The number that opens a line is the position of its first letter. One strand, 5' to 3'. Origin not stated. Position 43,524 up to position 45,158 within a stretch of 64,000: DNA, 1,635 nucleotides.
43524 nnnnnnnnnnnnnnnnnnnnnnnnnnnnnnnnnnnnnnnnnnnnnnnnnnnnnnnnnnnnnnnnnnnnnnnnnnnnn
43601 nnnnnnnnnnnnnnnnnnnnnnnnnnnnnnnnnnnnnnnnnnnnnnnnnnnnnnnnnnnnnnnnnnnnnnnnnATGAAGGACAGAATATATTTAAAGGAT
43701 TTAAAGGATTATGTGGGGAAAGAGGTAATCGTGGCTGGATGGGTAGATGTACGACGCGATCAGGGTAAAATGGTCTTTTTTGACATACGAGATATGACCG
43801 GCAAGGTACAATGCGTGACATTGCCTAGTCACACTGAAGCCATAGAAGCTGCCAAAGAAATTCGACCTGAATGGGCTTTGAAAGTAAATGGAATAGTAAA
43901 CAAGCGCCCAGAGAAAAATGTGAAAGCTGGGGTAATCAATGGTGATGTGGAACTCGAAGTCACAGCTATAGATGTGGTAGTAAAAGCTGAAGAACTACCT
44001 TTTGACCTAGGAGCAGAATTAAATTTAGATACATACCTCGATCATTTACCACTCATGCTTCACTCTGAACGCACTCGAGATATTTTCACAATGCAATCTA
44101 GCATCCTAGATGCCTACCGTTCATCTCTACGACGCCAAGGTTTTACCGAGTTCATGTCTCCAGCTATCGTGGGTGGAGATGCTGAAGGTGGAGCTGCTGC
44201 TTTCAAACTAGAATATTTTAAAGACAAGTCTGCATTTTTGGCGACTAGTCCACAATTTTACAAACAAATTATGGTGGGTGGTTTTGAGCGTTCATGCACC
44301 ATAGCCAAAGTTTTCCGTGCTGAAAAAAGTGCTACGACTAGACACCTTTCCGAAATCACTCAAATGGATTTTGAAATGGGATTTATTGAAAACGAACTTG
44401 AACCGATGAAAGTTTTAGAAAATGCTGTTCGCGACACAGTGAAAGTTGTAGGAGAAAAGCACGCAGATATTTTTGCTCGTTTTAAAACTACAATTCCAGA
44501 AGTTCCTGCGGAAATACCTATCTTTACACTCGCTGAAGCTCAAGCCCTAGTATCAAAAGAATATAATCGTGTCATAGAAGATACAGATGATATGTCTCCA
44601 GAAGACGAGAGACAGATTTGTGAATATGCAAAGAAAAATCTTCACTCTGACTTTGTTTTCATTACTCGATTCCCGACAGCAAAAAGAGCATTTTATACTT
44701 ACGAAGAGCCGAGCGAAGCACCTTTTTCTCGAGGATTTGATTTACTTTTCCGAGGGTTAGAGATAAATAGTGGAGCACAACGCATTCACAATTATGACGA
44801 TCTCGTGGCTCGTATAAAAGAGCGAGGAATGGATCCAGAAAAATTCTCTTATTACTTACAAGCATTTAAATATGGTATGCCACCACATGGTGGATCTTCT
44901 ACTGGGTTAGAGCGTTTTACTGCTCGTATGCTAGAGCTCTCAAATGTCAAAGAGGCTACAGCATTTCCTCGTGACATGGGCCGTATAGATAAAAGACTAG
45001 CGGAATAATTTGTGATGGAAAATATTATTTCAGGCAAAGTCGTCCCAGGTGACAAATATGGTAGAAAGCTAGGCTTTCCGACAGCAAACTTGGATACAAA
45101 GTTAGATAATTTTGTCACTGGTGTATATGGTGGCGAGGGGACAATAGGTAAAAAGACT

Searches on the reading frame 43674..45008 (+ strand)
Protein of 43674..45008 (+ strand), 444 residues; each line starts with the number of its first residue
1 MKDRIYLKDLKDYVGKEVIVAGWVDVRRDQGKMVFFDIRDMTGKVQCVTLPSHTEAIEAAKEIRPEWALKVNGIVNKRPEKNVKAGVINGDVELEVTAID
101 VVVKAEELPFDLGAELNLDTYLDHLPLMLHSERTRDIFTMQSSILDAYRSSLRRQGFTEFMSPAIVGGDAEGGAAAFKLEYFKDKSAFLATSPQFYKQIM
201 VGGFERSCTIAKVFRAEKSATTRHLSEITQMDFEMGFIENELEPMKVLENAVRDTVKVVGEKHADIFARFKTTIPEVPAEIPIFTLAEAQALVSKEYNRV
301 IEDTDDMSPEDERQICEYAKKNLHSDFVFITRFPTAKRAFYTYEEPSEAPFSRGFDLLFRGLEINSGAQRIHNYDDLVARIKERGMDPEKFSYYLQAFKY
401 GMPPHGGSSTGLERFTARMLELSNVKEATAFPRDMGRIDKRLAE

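Call 86: search_protein_families(library=pfam, proteins=[window:43674-45008:+], max_evalue=0.000001)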
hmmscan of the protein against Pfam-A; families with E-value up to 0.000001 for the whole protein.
window:43674-45008:+ (444 aa): 2 families
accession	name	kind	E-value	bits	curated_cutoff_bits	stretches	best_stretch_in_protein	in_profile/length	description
PF00152.25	tRNA-synt_2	-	1.7e-71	241.3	25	1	120-434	4-307/308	tRNA synthetases class II (D, K and N)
PF01336.31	tRNA_anti-codon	-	1.4e-15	57.4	27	1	18-101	1-74/75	OB-fold nucleic acid binding domain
